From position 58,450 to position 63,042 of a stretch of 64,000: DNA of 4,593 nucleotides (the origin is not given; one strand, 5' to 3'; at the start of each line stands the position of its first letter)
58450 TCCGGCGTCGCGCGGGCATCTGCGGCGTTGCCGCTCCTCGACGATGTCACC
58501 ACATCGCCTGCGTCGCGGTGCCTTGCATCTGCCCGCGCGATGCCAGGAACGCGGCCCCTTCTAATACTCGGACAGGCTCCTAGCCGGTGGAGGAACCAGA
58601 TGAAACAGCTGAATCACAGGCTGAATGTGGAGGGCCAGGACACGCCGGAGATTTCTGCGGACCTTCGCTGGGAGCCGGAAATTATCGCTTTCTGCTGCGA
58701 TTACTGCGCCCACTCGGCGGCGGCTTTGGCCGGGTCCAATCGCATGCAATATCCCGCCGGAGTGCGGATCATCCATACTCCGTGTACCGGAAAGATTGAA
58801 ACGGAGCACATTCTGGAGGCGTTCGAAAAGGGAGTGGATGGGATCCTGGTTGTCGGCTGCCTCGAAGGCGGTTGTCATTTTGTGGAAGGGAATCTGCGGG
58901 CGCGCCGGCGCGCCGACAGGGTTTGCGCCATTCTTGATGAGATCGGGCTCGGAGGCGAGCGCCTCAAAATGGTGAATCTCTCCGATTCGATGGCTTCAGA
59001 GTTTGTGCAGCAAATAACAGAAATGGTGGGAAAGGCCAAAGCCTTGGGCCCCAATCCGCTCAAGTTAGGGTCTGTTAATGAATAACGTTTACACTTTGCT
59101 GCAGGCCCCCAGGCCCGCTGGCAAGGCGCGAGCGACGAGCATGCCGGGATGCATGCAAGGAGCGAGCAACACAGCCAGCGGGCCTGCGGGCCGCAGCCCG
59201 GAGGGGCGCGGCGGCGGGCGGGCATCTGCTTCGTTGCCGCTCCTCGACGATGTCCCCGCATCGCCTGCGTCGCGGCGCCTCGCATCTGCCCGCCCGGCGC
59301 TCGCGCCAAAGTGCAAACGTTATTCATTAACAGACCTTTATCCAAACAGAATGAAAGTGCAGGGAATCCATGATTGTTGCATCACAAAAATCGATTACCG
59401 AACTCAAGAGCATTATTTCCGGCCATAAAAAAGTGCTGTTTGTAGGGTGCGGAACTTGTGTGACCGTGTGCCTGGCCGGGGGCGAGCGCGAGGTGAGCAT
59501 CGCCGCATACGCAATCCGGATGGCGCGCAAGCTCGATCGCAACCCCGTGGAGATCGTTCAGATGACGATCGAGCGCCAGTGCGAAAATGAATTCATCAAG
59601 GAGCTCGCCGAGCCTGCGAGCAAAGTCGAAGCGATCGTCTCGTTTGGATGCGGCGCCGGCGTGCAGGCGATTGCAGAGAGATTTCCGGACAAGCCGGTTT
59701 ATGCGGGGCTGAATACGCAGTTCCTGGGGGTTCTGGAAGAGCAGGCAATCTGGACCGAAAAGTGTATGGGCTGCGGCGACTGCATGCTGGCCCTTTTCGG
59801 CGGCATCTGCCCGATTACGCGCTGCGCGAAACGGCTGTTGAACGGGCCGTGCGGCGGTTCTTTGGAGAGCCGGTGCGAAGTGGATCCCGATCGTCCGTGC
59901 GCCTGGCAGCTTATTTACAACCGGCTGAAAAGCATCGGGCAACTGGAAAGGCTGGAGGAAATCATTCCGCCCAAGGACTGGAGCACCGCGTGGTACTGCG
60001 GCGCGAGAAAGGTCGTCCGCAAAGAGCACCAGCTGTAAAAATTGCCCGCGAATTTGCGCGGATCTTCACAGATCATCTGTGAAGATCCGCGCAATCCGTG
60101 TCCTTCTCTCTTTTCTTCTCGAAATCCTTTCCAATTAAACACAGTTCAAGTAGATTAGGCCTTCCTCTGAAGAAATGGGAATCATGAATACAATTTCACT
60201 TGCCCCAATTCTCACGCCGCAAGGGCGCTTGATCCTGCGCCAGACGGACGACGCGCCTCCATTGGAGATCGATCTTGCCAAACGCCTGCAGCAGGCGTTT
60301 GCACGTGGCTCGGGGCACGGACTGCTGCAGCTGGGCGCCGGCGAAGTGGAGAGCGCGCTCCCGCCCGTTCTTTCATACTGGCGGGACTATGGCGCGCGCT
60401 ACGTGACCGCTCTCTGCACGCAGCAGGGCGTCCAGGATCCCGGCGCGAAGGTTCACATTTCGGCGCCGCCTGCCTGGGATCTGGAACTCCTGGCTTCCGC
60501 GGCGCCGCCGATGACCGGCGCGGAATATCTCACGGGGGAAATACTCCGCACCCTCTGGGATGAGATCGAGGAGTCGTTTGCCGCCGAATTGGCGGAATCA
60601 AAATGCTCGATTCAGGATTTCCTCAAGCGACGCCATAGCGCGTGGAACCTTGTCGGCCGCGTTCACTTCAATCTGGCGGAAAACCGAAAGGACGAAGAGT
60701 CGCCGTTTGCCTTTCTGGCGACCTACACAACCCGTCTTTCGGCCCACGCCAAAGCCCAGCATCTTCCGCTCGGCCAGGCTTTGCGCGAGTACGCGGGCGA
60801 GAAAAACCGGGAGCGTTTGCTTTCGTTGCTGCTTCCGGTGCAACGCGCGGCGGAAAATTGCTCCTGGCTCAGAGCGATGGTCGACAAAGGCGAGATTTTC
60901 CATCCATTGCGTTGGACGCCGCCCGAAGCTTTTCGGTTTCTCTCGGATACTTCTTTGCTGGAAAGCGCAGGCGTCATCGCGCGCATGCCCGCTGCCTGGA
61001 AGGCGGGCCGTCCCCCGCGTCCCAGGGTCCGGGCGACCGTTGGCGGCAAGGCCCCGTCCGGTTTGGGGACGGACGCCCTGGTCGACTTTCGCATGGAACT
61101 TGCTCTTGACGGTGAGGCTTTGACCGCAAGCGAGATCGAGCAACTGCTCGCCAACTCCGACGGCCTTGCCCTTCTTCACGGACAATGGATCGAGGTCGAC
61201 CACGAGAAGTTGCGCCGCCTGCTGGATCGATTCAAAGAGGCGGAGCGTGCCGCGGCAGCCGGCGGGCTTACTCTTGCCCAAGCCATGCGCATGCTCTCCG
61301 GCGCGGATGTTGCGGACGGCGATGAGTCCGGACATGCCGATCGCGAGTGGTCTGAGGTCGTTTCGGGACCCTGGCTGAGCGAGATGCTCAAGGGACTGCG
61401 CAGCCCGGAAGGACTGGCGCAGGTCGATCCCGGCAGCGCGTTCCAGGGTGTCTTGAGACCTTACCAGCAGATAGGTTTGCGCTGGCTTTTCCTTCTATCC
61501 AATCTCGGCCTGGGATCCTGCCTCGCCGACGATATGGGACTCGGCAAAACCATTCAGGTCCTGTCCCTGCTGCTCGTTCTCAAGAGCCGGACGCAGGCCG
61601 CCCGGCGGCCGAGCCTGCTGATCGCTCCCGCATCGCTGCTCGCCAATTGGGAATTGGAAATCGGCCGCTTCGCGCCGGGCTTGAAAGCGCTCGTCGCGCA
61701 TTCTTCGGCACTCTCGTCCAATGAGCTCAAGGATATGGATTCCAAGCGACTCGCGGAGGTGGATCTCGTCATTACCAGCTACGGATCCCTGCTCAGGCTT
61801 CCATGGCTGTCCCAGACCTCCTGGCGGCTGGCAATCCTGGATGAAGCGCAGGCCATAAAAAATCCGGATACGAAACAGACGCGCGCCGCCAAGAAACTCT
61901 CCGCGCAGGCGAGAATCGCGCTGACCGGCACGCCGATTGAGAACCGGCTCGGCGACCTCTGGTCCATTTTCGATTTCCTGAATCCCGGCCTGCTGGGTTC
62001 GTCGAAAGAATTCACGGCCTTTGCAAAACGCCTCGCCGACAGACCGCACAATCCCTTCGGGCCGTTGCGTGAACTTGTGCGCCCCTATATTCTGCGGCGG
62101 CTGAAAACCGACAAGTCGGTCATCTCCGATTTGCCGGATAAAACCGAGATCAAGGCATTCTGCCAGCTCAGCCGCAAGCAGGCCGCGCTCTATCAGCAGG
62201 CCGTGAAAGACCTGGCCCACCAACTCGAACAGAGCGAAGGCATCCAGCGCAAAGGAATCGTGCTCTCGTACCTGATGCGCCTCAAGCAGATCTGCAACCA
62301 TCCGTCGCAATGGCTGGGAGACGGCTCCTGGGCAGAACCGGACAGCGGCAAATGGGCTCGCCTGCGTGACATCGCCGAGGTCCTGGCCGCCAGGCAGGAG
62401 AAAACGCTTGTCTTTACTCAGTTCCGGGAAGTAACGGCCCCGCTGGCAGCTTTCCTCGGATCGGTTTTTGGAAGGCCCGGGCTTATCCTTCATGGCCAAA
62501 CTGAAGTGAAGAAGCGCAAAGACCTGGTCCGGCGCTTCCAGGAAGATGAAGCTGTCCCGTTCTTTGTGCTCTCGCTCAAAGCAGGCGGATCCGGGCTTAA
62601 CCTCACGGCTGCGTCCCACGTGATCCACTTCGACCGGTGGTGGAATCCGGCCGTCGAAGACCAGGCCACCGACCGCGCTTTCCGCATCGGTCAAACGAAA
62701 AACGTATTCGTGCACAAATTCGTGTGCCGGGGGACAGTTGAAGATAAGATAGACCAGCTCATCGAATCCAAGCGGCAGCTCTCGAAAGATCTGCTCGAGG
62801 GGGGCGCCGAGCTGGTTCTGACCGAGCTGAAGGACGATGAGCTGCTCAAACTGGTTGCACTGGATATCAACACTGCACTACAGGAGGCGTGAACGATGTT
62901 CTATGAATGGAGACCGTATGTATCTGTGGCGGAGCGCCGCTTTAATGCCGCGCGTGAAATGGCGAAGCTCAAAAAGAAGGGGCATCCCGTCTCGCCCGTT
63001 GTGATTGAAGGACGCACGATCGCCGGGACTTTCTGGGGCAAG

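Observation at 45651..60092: Sigma-54-driven operon pairing a second MetF/MetV/HdrA/MvhD set with split glutamate synthase (GltB) modules in place of HdrBC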

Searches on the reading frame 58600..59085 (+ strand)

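Call 25: search_protein_families(library=ncbifam, proteins=[window:58600-59085:+], max_evalue=0.001)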
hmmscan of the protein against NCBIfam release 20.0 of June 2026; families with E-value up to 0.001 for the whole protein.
window:58600-59085:+ (161 aa): 4 families
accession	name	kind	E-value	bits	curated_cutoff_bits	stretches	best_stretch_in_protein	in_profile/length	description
NF045873.1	F420_non_VhuD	exception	1.9e-43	147.7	215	1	25-155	1-131/132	F420-non-reducing hydrogenase iron-sulfur subunit VhuD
NF040770.1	hetero_SS_HdrA2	exception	9.6e-38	129.8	1100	1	23-152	645-774/777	CoB-CoM heterodisulfide reductase HdrA2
NF041891.1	hdrA_Methbact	equivalog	2e-09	36.3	1300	1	25-125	643-737/762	ferredoxin:CoB-CoM heterodisulfide reductase subunit HdrA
NF041778.1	hetero_SS_HdrA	equivalog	0.00016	19.7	1400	1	24-85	652-713/771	ferredoxin:CoB-CoM heterodisulfide reductase subunit HdrA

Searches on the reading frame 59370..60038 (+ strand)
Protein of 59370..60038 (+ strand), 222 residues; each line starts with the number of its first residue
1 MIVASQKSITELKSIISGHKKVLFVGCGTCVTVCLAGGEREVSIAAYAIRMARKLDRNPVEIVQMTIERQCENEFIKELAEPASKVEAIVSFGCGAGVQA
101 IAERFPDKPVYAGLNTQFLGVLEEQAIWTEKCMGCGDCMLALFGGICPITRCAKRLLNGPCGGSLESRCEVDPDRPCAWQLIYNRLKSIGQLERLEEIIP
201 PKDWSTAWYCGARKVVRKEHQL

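Call 3: search_protein_families(library=pfam, proteins=[window:59370-60038:+], max_evalue=0.01)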
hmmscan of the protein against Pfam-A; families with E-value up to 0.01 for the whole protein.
window:59370-60038:+ (222 aa): 6 families
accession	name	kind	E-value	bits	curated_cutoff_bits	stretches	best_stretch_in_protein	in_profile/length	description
PF12225.13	DUF5981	-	9.4e-38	128.2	23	1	111-205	1-95/95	Methylene-tetrahydrofolate reductase C terminal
PF12838.12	Fer4_7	-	0.00033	21.5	27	0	25-139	3-45/52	4Fe-4S dicluster domain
PF13237.11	Fer4_10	-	0.0044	17.4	25.5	0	125-139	35-49/53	4Fe-4S dicluster domain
PF12797.12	Fer4_2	-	0.0046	17.3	24.5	0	129-141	7-19/22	4Fe-4S binding domain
PF14697.11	Fer4_21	-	0.0055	17.3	35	0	127-152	36-56/59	4Fe-4S dicluster domain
PF13187.11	Fer4_9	-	0.0093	16.4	27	0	26-140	4-45/52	4Fe-4S dicluster domain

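Call 25: search_protein_families(library=ncbifam, proteins=[window:59370-60038:+], max_evalue=0.001)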
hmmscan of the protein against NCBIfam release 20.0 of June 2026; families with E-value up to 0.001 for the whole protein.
window:59370-60038:+ (222 aa): 0 families

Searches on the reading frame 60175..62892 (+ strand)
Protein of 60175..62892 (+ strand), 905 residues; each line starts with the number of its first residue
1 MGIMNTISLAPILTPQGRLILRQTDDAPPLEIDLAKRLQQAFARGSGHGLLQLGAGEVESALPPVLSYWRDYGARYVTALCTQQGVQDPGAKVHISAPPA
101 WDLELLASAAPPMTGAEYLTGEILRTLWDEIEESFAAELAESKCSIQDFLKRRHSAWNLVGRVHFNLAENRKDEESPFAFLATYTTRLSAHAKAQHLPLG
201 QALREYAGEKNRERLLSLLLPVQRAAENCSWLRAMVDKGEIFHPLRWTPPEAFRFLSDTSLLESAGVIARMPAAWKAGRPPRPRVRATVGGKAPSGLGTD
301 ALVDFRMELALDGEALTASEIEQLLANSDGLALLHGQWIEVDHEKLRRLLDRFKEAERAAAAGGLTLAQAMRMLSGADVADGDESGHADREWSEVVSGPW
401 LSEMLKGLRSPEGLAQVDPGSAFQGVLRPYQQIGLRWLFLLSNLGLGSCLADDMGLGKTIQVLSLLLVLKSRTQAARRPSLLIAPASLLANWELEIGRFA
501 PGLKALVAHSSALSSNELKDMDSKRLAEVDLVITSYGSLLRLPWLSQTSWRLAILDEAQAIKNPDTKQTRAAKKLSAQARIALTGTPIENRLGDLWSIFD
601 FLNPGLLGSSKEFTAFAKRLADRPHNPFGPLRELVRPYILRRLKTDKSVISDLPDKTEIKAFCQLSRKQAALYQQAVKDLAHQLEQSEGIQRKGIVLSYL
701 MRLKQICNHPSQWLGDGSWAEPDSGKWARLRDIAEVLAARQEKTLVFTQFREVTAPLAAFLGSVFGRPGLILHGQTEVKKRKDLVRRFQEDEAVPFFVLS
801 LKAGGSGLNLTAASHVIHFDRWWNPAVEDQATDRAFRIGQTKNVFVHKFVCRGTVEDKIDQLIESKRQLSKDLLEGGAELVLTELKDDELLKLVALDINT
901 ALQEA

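Call 3: search_protein_families(library=pfam, proteins=[window:60175-62892:+], max_evalue=0.01)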
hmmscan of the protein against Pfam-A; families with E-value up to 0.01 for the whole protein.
window:60175-62892:+ (905 aa): 4 families
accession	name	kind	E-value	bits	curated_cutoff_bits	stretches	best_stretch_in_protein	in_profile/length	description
PF00176.29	SNF2-rel_dom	-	2.6e-64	217.5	24.9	1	430-711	1-289/290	SNF2-related domain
PF12419.13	DUF3670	-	6.3e-34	117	27.6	1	242-373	3-134/136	SNF2 Helicase protein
PF00271.37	Helicase_C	-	2.6e-19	70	23.5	1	730-839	6-110/110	Helicase conserved C-terminal domain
PF04851.21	ResIII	-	0.0008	19.8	22.5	1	427-588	4-163/164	Type III restriction enzyme, res subunit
